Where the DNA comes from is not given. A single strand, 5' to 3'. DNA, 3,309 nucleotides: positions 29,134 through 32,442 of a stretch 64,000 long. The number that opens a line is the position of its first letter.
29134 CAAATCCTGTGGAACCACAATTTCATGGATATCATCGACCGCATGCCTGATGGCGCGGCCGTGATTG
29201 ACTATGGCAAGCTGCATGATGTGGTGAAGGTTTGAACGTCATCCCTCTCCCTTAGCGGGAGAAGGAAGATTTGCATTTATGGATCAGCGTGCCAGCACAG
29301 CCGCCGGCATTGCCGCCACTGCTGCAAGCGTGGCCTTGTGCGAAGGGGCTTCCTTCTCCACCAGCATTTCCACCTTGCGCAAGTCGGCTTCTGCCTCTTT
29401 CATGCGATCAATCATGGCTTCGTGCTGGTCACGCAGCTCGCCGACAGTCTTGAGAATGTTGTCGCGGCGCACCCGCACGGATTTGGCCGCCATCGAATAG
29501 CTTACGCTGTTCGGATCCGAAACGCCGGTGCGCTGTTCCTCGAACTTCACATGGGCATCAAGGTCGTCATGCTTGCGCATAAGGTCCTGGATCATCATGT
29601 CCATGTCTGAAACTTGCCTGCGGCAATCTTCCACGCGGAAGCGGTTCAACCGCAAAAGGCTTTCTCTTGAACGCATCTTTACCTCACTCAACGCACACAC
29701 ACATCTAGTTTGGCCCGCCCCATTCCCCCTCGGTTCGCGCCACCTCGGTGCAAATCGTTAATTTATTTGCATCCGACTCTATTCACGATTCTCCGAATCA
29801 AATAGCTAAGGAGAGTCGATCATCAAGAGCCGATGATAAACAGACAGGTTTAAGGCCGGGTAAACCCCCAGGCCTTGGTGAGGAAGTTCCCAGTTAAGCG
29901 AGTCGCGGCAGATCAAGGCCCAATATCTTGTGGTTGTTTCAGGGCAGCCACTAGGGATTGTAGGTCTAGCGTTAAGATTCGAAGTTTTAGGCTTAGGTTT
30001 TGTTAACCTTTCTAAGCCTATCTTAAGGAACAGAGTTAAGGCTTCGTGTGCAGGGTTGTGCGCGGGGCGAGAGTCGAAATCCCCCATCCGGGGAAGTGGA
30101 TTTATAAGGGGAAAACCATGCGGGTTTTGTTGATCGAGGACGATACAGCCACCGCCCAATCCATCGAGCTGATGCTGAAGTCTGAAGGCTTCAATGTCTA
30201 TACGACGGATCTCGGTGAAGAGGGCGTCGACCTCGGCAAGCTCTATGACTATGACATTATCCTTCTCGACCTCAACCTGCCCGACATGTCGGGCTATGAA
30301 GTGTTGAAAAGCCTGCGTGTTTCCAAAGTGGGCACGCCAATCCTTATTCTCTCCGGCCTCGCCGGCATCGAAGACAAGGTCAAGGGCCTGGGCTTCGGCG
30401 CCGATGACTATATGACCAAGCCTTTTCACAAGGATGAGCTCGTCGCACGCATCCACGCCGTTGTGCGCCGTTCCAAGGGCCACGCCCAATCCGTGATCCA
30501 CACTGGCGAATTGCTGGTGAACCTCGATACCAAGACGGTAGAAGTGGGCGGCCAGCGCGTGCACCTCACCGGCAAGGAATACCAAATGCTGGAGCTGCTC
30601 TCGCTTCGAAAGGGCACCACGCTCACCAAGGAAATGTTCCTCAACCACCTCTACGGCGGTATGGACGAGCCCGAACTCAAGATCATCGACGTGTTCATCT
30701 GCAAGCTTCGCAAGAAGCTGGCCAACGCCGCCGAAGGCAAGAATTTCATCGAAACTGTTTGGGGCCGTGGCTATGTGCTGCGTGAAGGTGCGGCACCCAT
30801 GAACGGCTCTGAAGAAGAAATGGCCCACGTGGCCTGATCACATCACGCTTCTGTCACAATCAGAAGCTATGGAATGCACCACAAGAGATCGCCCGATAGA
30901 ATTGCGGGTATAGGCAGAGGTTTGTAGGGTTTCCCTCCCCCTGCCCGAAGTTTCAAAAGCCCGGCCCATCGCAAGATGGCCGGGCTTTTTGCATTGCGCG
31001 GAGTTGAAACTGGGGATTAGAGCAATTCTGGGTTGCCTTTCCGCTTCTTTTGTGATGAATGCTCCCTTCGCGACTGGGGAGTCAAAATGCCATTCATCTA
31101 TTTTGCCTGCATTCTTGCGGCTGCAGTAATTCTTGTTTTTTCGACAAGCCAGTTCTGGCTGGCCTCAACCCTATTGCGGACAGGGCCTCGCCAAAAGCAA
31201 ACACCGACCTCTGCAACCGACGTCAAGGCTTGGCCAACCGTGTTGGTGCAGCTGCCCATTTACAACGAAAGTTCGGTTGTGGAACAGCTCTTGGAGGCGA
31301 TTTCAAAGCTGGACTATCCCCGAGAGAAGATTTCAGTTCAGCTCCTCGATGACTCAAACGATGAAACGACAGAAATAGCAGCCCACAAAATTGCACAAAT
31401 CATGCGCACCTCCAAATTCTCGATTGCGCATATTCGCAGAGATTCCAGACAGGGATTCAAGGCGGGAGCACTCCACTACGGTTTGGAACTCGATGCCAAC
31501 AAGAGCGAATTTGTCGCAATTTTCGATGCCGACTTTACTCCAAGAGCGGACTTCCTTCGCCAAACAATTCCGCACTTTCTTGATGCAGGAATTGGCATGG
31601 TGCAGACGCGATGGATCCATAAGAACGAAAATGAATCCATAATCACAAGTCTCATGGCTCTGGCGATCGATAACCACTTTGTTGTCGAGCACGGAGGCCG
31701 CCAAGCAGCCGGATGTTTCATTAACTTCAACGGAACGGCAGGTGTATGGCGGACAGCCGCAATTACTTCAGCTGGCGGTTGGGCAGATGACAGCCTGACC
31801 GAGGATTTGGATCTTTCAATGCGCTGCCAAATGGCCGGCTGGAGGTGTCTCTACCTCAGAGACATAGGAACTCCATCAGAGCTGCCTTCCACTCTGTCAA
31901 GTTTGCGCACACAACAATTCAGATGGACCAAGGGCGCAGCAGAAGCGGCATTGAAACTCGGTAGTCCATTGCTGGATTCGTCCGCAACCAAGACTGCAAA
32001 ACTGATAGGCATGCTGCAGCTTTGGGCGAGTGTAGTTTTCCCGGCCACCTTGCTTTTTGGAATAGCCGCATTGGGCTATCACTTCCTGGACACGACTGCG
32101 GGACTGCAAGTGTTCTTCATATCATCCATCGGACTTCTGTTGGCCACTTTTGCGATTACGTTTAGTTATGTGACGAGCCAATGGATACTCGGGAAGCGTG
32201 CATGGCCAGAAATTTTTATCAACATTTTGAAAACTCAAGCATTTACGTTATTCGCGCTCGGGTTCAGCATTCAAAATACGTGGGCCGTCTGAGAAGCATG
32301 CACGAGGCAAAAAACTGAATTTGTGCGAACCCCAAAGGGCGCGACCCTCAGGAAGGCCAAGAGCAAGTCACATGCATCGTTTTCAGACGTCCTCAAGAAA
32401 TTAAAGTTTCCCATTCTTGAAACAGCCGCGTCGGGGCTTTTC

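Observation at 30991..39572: ~8.5-kb accessory block wedged between ctrA and chpT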

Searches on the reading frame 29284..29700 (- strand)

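Call 23: search_protein_families(library=ncbifam, proteins=[window:29284-29700:-], max_evalue=0.001)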
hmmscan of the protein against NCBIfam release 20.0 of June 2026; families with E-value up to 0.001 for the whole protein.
window:29284-29700:- (138 aa): 1 family
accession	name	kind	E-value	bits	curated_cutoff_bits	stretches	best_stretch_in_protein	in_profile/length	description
TIGR02473.1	flagell_FliJ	equivalog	0.00021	21.7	50.45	1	27-123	16-121/141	flagellar export protein FliJ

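Call 78: search_protein_families(library=pfam, proteins=[window:29284-29700:-], max_evalue=0.001)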
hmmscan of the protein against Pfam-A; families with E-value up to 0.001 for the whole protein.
window:29284-29700:- (138 aa): 0 families

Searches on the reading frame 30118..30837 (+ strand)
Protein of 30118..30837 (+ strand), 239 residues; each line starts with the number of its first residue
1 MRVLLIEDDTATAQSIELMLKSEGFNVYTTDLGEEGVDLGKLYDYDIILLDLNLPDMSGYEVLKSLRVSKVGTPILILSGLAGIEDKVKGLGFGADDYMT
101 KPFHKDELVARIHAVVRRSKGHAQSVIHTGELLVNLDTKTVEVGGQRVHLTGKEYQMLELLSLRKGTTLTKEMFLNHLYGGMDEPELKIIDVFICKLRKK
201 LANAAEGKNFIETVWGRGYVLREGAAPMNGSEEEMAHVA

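Call 4: search_protein_families(library=pfam, proteins=[window:30118-30837:+], max_evalue=0.001)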
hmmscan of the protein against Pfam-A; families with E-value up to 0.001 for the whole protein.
window:30118-30837:+ (239 aa): 2 families
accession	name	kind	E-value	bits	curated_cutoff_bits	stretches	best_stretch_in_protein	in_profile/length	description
PF00072.30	Response_reg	-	6.6e-27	94.3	30.2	1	3-112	1-110/111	Response regulator receiver domain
PF00486.34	Trans_reg_C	-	7e-21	74.5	26.2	1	145-221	1-77/77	Transcriptional regulatory protein, C terminal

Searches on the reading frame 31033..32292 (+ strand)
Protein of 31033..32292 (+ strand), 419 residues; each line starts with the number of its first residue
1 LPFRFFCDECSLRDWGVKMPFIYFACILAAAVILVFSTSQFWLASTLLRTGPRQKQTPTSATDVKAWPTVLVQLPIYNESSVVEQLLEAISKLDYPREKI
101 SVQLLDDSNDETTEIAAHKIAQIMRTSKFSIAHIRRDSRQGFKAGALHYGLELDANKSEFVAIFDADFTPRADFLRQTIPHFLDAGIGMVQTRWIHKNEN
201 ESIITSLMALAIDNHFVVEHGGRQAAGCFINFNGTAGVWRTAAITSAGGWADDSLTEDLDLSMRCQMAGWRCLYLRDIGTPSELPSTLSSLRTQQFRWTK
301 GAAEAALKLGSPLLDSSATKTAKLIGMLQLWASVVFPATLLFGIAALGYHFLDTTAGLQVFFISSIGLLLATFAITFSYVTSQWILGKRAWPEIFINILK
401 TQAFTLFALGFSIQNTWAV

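Call 4: search_protein_families(library=pfam, proteins=[window:31033-32292:+], max_evalue=0.001)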
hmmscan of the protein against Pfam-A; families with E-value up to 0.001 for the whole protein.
window:31033-32292:+ (419 aa): 6 families
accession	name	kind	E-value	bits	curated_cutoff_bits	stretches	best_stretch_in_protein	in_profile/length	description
PF13641.12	Glyco_tranf_2_3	-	1.8e-23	84.2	27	1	69-301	2-230/230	Glycosyltransferase like family 2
PF13632.12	Glyco_trans_2_3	-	2.7e-22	80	27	1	161-377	2-196/198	Glycosyl transferase family group 2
PF00535.33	Glycos_transf_2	-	4.5e-12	46.7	23.3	1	74-205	4-126/168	Glycosyl transferase family 2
PF13506.12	Glyco_transf_21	-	2e-07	31.1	21.7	1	153-300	26-174/174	Glycosyl transferase family 21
PF03452.20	Anp1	-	9.9e-06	25.6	28.8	1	58-134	11-92/263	Anp1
PF03552.20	Cellulose_synt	-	5.3e-05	22.4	24.7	1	249-366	416-532/722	Cellulose synthase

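Call 23: search_protein_families(library=ncbifam, proteins=[window:31087-32292:+], max_evalue=0.001)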
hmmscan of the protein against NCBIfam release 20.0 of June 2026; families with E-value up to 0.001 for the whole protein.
window:31087-32292:+ (401 aa): 14 families
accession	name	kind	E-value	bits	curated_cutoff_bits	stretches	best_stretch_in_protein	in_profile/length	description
TIGR03030.1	CelA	equivalog_domain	3.8e-34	117.8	699.1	1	17-374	99-463/714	UDP-forming cellulose synthase catalytic subunit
TIGR03937.1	PgaC_IcaA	equivalog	1.3e-26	93.5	422.3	1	13-367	13-353/407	poly-beta-1,6-N-acetyl-D-glucosamine synthase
NF008558.0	PRK11498.1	equivalog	2e-26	92.2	992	1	31-306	254-522/872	UDP-forming cellulose synthase catalytic subunit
TIGR03965.1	mycofact_glyco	equivalog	1.3e-20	73.7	280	1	42-257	66-273/467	mycofactocin biosynthesis glycosyltransferase MftF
NF041865.1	EpsU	equivalog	2.7e-18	66.2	700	1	13-363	7-344/394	exopolysaccharide biosynthesis GT2 family glycosyltransferase EpsU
TIGR03469.1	HpnB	hypoth_equivalog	6.4e-13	48.5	379.25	1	9-172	8-168/386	hopene-associated glycosyltransferase HpnB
TIGR04242.1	nodulat_NodC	equivalog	7.9e-11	41.5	550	1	28-284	25-284/395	chitooligosaccharide synthase NodC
NF053846.1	glyco_with_XrtP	equivalog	6.2e-09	35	520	1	229-303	244-316/440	XrtP-associated glycosyltransferase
TIGR03472.1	HpnI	equivalog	2e-08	33.5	310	1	12-287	7-275/373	bacteriohopanetetrol glucosamine biosynthesis glycosyltransferase HpnI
NF045692.1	OglycostaseCruG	equivalog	4.9e-07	29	600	1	13-254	4-245/386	2'-O-glycosyltransferase CruG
TIGR03111.1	glyc2_xrt_Gpos1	hypoth_equivalog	5.7e-07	28.7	363.95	1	43-285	42-287/439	TIGR03111 family XrtG-associated glycosyltransferase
NF041875.1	EPS_EpsD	equivalog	1e-05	25.1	370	1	54-255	3-197/325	exopolysaccharide biosynthesis glycosyltransferase EpsD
NF003958.0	PRK05454.2-1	equivalog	7.6e-05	21.1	419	0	8-174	60-239/704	glucans biosynthesis glucosyltransferase MdoH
NF010496.0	PRK13915.1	equivalog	0.00029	20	262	1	38-173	19-152/307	glucosyl-3-phosphoglycerate synthase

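Call 36: search_solved_structures(query=window:31087-32292:+, max_evalue=0.001, show_alignments=0)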
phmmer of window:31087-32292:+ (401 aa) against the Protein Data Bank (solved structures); distinct sequences matched with E-value up to 0.001: 8.
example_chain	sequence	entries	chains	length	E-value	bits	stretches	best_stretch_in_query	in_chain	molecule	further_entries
5ej1_A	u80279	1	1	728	1.4e-23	86.8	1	6-376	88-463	Putative cellulose synthase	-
4hg6_A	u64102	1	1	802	1.8e-23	86.5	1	6-376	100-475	Cellulose Synthase Subunit A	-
4p00_A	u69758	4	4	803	1.8e-23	86.5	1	6-376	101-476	Cellulose Synthase A subunit | Cellulose Synthase subunit A | Putative cellulose synthase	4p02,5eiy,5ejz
9b8v_E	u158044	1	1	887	2.2e-20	76.3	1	10-380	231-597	Cellulose synthase catalytic subunit [UDP-forming]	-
7lby_A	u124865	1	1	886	2.2e-20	76.3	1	10-380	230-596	Cellulose synthase catalytic subunit [UDP-forming]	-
9fmv_A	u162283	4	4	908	2.4e-20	76.2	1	10-380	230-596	Cellulose synthase catalytic subunit [UDP-forming]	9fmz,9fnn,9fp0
6yv7_A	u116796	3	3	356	9.3e-10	41.3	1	42-260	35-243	Glycosyl transferase, family 2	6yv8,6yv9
6yv7_B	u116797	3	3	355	1e-09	41.2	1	42-260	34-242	Glycosyl transferase, family 2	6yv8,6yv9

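Call 46: find_homologous_proteins(query=window:31087-32292:+, max_evalue=1e-20)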
Query window:31087-32292:+ (401 aa): 7984 proteins with E <= 1e-20 among 8000 candidates; the best 120 are listed.
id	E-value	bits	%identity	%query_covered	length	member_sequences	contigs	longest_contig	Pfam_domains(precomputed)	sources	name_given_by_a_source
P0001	5.4e-265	896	100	100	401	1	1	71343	PF13632.13,PF13506.14,PF13641.13,PF03452.21,PF00535.33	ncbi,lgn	-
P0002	5.1e-153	528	61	99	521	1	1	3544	PF13632.13,PF13506.14,PF13641.13,PF03552.21,PF00535.33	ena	-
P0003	1.6e-142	493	57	96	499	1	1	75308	PF13632.13,PF13506.14,PF13641.13,PF03552.21,PF00535.33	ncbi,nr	ncbi:MAG: glycosyltransferase [Alphaproteobacteria bacterium]|nr:glycosyltransferase [Alphaproteobac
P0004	2.1e-128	447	54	98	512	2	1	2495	PF13632.13,PF13506.14,PF13641.13,PF00535.33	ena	-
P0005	2.2e-127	443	51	100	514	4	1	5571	PF13632.13,PF13506.14,PF13641.13,PF03552.21,PF00535.33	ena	-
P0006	3.7e-106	374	49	97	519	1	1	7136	PF13632.13,PF13641.13,PF03552.21,PF00535.33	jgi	jgi:cellulose synthase/poly-beta-1,6-N-acetylglucosamine synthase-like glycosyltransferase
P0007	3.8e-106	374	51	89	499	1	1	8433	PF13632.13,PF13506.14,PF13641.13,PF00535.33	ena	-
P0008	4.6e-106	373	51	89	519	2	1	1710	PF13632.13,PF13506.14,PF13641.13,PF00535.33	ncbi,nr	ncbi:MAG TPA: glycosyltransferase, partial [Terriglobales bacterium]|nr:glycosyltransferase [Terrigl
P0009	1.8e-105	371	49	99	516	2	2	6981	PF13632.13,PF13506.14,PF13641.13,PF03552.21,PF00535.33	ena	-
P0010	2.0e-105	371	48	98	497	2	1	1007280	PF13632.13,PF13506.14,PF13641.13,PF03552.21,PF00535.33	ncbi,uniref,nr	ncbi:glycosyltransferase [Aestuariivirga litoralis]|uniref:glycosyltransferase n=1 Tax=Aestuariivirg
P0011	4.8e-105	370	55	77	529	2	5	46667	PF13632.13,PF13506.14,PF13641.13,PF00535.33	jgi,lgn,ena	-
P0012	5.5e-105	370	50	99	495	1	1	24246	PF13632.13,PF13506.14,PF13641.13,PF00535.33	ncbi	-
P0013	1.6e-104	368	48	100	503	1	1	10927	PF13632.13,PF13506.14,PF13641.13,PF00535.33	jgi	jgi:cellulose synthase/poly-beta-1,6-N-acetylglucosamine synthase-like glycosyltransferase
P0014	2.3e-104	368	51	91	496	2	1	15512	PF13632.13,PF13506.14,PF13641.13,PF03552.21,PF00535.33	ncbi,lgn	-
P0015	3.5e-104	367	49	98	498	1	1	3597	PF13632.13,PF13506.14,PF13641.13,PF03552.21,PF00535.33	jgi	jgi:cellulose synthase/poly-beta-1,6-N-acetylglucosamine synthase-like glycosyltransferase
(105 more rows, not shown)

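Call 50: find_encoding_contigs(protein=P0010, flank=8000, max_places=2)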
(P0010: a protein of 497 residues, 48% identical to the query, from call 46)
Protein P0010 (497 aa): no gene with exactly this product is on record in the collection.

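Call 51: find_encoding_contigs(protein=P0005, flank=6000, max_places=2)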
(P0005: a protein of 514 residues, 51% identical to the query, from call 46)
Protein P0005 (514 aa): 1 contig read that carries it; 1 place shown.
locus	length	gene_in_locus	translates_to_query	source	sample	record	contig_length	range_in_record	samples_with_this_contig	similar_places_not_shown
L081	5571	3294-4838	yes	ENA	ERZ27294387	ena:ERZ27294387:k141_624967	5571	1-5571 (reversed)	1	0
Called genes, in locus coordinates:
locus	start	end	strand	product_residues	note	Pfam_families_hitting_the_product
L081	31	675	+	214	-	PF01351:RNase_HII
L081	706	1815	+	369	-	PF01555:N6_N4_Mtase, PF18755:RAMA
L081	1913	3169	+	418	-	PF04230:PS_pyruv_trans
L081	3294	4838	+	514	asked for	PF13506:Glyco_transf_21, PF00535:Glycos_transf_2, PF03552:Cellulose_synt (faint), PF13641:Glyco_tranf_2_3, PF13632:Glyco_trans_2_3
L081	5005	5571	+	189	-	?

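Call 52: find_encoding_contigs(protein=P0002, flank=6000, max_places=2)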
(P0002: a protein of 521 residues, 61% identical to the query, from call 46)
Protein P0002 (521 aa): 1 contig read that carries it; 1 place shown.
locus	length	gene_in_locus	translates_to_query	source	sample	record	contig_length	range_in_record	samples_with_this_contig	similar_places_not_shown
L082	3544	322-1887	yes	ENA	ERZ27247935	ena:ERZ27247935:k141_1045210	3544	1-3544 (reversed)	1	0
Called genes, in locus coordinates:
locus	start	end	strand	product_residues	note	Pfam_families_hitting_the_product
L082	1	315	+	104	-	?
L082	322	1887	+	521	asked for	PF13506:Glyco_transf_21, PF00535:Glycos_transf_2, PF13641:Glyco_tranf_2_3, PF13632:Glyco_trans_2_3, PF03552:Cellulose_synt (weak)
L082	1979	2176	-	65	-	-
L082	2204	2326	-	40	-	-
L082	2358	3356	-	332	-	PF02653:BPD_transp_2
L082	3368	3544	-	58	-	?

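Call 65: find_encoding_contigs(protein=P0001, flank=3000, max_places=4)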
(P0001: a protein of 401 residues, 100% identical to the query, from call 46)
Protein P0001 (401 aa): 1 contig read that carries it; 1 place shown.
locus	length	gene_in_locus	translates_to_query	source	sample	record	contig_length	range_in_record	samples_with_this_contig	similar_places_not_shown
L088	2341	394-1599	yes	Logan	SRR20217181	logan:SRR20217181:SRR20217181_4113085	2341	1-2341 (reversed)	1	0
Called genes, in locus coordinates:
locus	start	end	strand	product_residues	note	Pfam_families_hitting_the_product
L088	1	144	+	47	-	?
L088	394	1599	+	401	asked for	PF13506:Glyco_transf_21, PF03452:Anp1 (weak), PF13641:Glyco_tranf_2_3, PF00535:Glycos_transf_2, PF13632:Glyco_trans_2_3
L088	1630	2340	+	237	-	?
